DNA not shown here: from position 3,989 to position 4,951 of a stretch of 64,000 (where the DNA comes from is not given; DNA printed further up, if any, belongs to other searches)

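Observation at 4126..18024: Shared palindromic operator-like motif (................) at four promoters of the catabolic cluster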

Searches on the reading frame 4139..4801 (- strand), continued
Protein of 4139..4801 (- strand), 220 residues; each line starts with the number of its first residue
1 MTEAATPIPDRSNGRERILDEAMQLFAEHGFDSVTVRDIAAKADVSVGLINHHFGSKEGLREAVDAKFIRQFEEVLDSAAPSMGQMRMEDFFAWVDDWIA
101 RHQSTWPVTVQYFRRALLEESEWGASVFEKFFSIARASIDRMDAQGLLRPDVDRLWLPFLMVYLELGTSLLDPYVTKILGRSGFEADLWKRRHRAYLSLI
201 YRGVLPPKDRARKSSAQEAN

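Call 19: search_protein_families(library=ncbifam, proteins=[window:4139-4801:-], max_evalue=0.00001)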
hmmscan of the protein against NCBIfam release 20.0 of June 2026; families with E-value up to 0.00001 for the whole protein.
window:4139-4801:- (220 aa): 14 families
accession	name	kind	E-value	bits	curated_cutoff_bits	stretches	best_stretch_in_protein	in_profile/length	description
NF037937.1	septum_RefZ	equivalog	3.5e-16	59.7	180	1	15-97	1-84/195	forespore capture DNA-binding protein RefZ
NF053516.1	TranRepPrsAVib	equivalog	6.7e-15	55.5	300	1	11-91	4-87/208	TetR family transcriptional repressor PsrA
NF011572.0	PRK14996.1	equivalog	2.5e-13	50.3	144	1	11-93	6-88/192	TetR family transcriptional regulator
NF041196.1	ScbR_bind_reg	equivalog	9.2e-13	48.8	150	1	15-168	8-161/191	ScbR family autoregulator-binding transcription factor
NF001978.0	PRK00767.1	equivalog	2.5e-11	43.8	118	1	15-79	11-75/197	transcriptional regulator BetI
TIGR03384.1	betaine_BetI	equivalog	6.9e-11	42.2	201.3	1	15-78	10-73/189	choline-binding transcriptional repressor BetI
NF033703.1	transcr_KstR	equivalog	1.6e-08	34.4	280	1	13-90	7-83/185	cholesterol catabolism transcriptional regulator KstR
NF050111.1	TransRegSACE7040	equivalog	1.5e-07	31.5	250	1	15-60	3-48/186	SACE_7040 family transcriptional regulator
NF058643.1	TranRegCurRPseudo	equivalog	1.8e-07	31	300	1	13-103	7-97/193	TetR family transcriptional repressor CurR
TIGR03968.1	mycofact_TetR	equivalog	4.5e-07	29.6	224.9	1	11-61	7-57/190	mycofactocin system transcriptional regulator MftR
NF007949.0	PRK10668.1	equivalog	6.3e-07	29.1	271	1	13-64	11-62/216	multidrug efflux transporter transcriptional repressor AcrR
NF008587.1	PRK11552.1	equivalog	1.4e-06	28.2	365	1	14-72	8-64/213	transcriptional regulator CecR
NF007430.0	PRK09975.1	equivalog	1.8e-06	27.3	274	1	14-64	12-62/220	acrEF/envCD operon transcriptional regulator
NF051852.1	efflux_TF_MtrR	exception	9.7e-06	25.5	280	0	14-79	11-76/205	multidrug efflux system transcriptional repressor MtrR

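Call 43: search_protein_families(library=pfam, proteins=[L001:16496-17344:-, L015:19213-20037:-, L030:1545-2033:-, L003:1708-2844:+, L003:19085-19807:+, L023:2765-4174:+, L033:834-1703:+, L040:725-3073:+, L020:5467-6294:-, L034:18484-19404:+])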
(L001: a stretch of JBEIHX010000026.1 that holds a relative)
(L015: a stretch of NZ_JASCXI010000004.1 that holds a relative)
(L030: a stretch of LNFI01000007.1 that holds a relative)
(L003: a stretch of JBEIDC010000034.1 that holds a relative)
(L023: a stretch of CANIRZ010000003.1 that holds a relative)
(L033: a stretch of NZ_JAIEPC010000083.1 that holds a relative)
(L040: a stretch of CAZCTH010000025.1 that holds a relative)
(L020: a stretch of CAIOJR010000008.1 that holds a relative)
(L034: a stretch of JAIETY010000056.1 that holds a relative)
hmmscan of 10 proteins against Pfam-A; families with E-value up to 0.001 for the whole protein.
L001:16496-17344:- (282 aa): 1 family
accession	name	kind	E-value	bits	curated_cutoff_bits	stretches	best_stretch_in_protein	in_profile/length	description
PF10118.14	Metal_hydrol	-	4.1e-47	161.4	33.2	1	14-260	2-245/247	Predicted metal-dependent hydrolase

L015:19213-20037:- (274 aa): 1 family
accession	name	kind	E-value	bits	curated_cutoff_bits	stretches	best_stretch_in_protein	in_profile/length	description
PF10118.14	Metal_hydrol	-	2.3e-47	162.2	33.2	1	6-254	2-247/247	Predicted metal-dependent hydrolase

L030:1545-2033:- (162 aa): 1 family
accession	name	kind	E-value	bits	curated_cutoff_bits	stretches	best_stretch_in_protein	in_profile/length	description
PF01575.25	MaoC_dehydratas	-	7e-23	81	27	1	21-129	4-108/123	MaoC like domain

L003:1708-2844:+ (378 aa): 3 families
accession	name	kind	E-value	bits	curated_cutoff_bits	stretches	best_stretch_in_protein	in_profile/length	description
PF02770.24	Acyl-CoA_dh_M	-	5e-19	68.7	33.3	1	127-220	1-96/97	Acyl-CoA dehydrogenase, middle domain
PF00441.29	Acyl-CoA_dh_1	-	9.2e-16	58.8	22.4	1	233-375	1-149/150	Acyl-CoA dehydrogenase, C-terminal domain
PF02771.21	Acyl-CoA_dh_N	-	5.8e-12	46.4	22.9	1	11-123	6-113/113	Acyl-CoA dehydrogenase, N-terminal domain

L003:19085-19807:+ (240 aa): 0 families

L023:2765-4174:+ (469 aa): 1 family
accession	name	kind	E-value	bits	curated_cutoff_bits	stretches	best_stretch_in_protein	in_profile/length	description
PF21799.2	MurD-like_N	-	0.00021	21.9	27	0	189-213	2-26/88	Mur ligase MurD-like, N-terminal domain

L033:834-1703:+ (289 aa): 3 families
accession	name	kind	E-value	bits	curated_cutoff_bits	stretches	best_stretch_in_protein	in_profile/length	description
PF13561.12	adh_short_C2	-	6.1e-48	163.9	27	1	52-285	6-235/236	Enoyl-(Acyl carrier protein) reductase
PF00106.31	adh_short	-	4.8e-45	153.9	26.6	1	43-234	1-190/195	short chain dehydrogenase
PF08659.16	KR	-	3.4e-06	27.5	22.6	1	44-180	2-137/180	KR domain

L040:725-3073:+ (782 aa): 3 families
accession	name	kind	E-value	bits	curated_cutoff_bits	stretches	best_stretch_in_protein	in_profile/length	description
PF00384.28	Molybdopterin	-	8.3e-39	134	24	1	71-505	1-352/353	Molybdopterin oxidoreductase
PF01568.27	Molydop_binding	-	9.2e-19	67.9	26.8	1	596-674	3-82/110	Molydopterin dinucleotide binding domain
PF04879.21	Molybdop_Fe4S4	-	2.9e-06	27.6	22.7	1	21-64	7-51/55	Molybdopterin oxidoreductase Fe4S4 domain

L020:5467-6294:- (275 aa): 3 families
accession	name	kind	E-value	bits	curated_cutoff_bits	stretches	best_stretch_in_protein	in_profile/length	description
PF12697.13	Abhydrolase_6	-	1.6e-22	81.7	26.3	1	31-262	1-217/217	Alpha/beta hydrolase family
PF00561.26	Abhydrolase_1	-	4.2e-19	69.6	25.8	1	29-127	1-102/245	alpha/beta hydrolase fold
PF12146.15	Hydrolase_4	-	1.8e-06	27.9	27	1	30-126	6-108/239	Serine aminopeptidase, S33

L034:18484-19404:+ (306 aa): 2 families
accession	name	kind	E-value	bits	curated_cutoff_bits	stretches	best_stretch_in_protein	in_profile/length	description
PF12833.13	HTH_18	-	2.2e-21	76.3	33.6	1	223-301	1-79/80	Helix-turn-helix domain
PF00165.29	HTH_AraC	-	4.4e-16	59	26.6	2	210-249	1-40/42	Bacterial regulatory helix-turn-helix proteins, AraC family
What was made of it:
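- Tried and rejected: This gene carries a site in 9 other loci (call 43).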

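Call 44: predict_structure(alignment_id=A1)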
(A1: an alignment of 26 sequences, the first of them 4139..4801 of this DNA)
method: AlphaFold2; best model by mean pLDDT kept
length: 220 residues; sequences in the alignment: 26
mean_pLDDT: 80.9   pTM: 0.71
mean pLDDT of the five models: 80.9, 80.0, 78.2, 77.2, 72.5
residues with pLDDT >= 90: 57; 70-90: 127; 50-70: 23; < 50: 13
segments of 3 or more residues with pLDDT < 50: 1-9
pLDDT, mean of each block of 10 residues (from residue 1): 45 83 94 94 94 94 92 69 61 83 85 86 86 88 83 86 80 87 80 81 72 56
secondary structure, 60 per line:
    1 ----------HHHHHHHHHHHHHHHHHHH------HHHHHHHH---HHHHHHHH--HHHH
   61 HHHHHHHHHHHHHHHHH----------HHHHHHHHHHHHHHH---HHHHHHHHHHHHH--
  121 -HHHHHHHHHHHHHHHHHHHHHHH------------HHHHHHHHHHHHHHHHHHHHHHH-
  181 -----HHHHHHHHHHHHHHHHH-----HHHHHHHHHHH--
elements in order: H11-29 H36-43 H47-54 H57-77 H88-102 H106-118 H122-144 H157-179 H186-202 H208-218
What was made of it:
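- On TetR family of transcriptional regulators: The AF2 model has pLDDT 81 and 10 helices (call 44).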

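Call 49: fold_search(model_id=the predicted structure, library=pdb)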
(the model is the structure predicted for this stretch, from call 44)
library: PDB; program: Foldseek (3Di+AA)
matches with E <= 10: 880; with E <= 0.001: 202
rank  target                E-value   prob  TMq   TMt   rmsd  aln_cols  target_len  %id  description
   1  4nn1                  2.6e-06  1.00  0.58  0.62   7.7       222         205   25  Crystal Structure of transcriptional regulator Rv1219c of Mycobacterium tuberculosis (released 2014-02-19)
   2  3vpr_A                1.3e-05  1.00  0.57  0.64   4.8       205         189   22  Crystal Structure of a TetR Family Transcriptional Regulator PfmR from Thermus thermophilus HB8 (released 2012-07-11)
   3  3dew                  1.4e-05  1.00  0.56  0.62   5.1       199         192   23  The structure of a putative TetR family transcriptional regulator from Geobacter sulfurreducens PCA. (released 2008-09-30)
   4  4me9_B                1.5e-05  1.00  0.57  0.66   4.8       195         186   23  Crystal structure of a transcriptional regulator, TetR family (BCE_2991) from Bacillus cereus ATCC 10987 at 2.50 A res (released 2013-09-25)
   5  3qbm_A                1.8e-05  1.00  0.58  0.63   4.5       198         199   21  Crystal structure of a TetR transcriptional regulator (Caur_2221) from CHLOROFLEXUS AURANTIACUS J-10-FL at 1.80 A reso (released 2011-02-02)
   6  1zkg_B                1.9e-05  1.00  0.55  0.60   5.3       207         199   20  Crystal structure of Transcriptional regulator, TETR family (tm1030) from Thermotoga maritima at 2.30 A resolution (released 2005-07-26)
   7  3ih2                  2.3e-05  1.00  0.61  0.66   4.7       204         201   20  TM1030 crystallized at 323K (released 2009-08-11)
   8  5ovy_B                2.3e-05  1.00  0.50  0.54   5.8       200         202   20  Crystal structure of MAB_4384 tetR (released 2018-03-28)
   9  3gzi                  3.0e-05  1.00  0.57  0.61   5.1       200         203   20  CRYSTAL STRUCTURE OF a transcriptional regulator of the tetR family (SHEW_3567) FROM SHEWANELLA LOIHICA PV-4 AT 2.05 A R (released 2009-04-21)
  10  3npi_B                3.1e-05  1.00  0.57  0.59   5.8       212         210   20  Crystal structure of a TetR family regulatory protein (DIP1788) from CORYNEBACTERIUM DIPHTHERIAE at 2.96 A resolution (released 2010-08-18)
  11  2fbq                  3.2e-05  1.00  0.59  0.60   5.2       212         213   24  The crystal structure of transcriptional regulator PA3006 (released 2005-12-20)
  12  4me9_A                3.6e-05  1.00  0.55  0.63   5.3       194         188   23  Crystal structure of a transcriptional regulator, TetR family (BCE_2991) from Bacillus cereus ATCC 10987 at 2.50 A res (released 2013-09-25)
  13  5ovy_A                3.6e-05  1.00  0.47  0.51   6.0       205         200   20  Crystal structure of MAB_4384 tetR (released 2018-03-28)
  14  2id6                  3.7e-05  1.00  0.51  0.55   5.9       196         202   20  Crystal structure of transcriptional regulator (tm1030) at 1.75A resolution (released 2007-08-28)
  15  6mj1                  4.3e-05  1.00  0.62  0.67   5.0       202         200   19  Crystal structure of RefZ (regulator of FtsZ) from Bacillus subtilis (released 2019-03-20)
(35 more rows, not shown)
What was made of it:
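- On TetR family of transcriptional regulators: There are 202 PDB TetR chains at E<=1e-3, all of them TetR regulators (call 49).
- Closest known: TetR-type FadR. Same: Thermus FadR (3ANP/3ANG) appears among the fold matches (call 49).
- Tried and rejected: Fold search of the AF2 TetR model (calls 44, 49).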

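Call 50: search_solved_structures(query=window:4139-4801:-, max_evalue=1e-10, show_alignments=3)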
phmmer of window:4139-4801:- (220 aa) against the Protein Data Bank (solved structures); distinct sequences matched with E-value up to 1e-10: 3.
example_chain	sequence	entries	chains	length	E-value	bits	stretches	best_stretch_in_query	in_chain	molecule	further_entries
3dew_A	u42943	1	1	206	2.6e-11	46.9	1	11-155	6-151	Transcriptional regulator, TetR family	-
2fbq_A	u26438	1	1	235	2.8e-11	46.8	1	12-78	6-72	probable transcriptional regulator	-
4nn1_A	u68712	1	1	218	4.2e-11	46.2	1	15-153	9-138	Transcriptional regulator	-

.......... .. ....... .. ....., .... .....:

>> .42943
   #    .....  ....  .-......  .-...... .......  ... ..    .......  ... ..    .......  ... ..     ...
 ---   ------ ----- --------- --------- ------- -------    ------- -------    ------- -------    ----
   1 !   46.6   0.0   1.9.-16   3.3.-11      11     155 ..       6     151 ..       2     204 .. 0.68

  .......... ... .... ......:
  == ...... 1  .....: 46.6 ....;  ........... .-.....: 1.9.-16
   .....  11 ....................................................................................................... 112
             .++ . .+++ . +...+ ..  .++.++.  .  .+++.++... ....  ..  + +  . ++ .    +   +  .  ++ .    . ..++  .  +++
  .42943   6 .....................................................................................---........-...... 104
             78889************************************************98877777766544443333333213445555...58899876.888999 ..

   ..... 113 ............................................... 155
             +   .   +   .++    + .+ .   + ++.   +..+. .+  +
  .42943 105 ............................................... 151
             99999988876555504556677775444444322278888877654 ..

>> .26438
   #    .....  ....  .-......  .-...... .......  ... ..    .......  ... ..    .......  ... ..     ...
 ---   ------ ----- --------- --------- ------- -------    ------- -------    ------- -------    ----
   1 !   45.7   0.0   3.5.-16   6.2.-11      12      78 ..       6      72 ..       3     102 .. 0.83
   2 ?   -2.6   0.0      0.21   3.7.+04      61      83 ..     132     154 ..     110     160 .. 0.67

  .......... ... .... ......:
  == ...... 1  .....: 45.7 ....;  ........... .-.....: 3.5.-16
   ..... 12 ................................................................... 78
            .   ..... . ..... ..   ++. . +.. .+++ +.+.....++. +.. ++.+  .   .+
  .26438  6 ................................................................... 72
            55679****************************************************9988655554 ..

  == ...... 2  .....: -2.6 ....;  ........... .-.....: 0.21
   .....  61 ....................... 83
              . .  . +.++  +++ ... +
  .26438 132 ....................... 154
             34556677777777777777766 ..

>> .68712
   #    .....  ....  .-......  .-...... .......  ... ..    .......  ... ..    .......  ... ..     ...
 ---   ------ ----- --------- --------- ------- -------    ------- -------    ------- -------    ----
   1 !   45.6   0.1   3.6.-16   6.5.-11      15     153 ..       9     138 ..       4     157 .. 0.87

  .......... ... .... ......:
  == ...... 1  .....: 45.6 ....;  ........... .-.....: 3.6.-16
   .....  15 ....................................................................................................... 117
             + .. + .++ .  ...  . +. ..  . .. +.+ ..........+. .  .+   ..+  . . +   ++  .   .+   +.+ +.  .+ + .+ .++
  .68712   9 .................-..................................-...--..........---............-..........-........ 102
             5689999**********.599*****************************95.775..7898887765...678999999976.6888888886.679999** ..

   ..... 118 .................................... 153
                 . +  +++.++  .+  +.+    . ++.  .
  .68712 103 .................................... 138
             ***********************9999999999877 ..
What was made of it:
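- On PsrA orthologous group: The 2FBQ alignment is restricted to residues 12-78 (call 50).
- Closest known: PsrA. Same: The DNA-binding domain aligns over residues 12-78 at E=3e-11, and the recognition helices are very similar: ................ in PsrA against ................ here (call 50).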

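Call 63: find_encoding_contigs(protein=window:4139-4801:-, flank=10000, max_places=3)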
Protein window:4139-4801:- (220 aa): 1 contig read that carries it; 1 place shown.
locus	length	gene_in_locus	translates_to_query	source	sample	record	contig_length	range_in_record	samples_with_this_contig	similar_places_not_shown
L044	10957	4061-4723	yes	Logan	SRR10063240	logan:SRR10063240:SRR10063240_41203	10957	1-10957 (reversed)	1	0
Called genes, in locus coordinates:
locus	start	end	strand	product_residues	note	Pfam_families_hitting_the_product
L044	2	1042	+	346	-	?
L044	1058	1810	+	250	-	PF00596:Aldolase_II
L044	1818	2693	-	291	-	PF05721:PhyH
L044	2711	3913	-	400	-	PF00108:Thiolase_N, PF02803:Thiolase_C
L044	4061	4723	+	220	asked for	PF00440:TetR_N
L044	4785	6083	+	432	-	PF07690:MFS_1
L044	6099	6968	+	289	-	PF13452:FAS1_DH_region, PF01575:MaoC_dehydratas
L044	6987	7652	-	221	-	PF01965:DJ-1_PfpI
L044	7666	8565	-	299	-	PF00561:Abhydrolase_1, PF12697:Abhydrolase_6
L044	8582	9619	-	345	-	PF08240:ADH_N, PF16912:Glu_dehyd_C (weak), PF00107:ADH_zinc_N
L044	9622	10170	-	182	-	PF12973:Cupin_7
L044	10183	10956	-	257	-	?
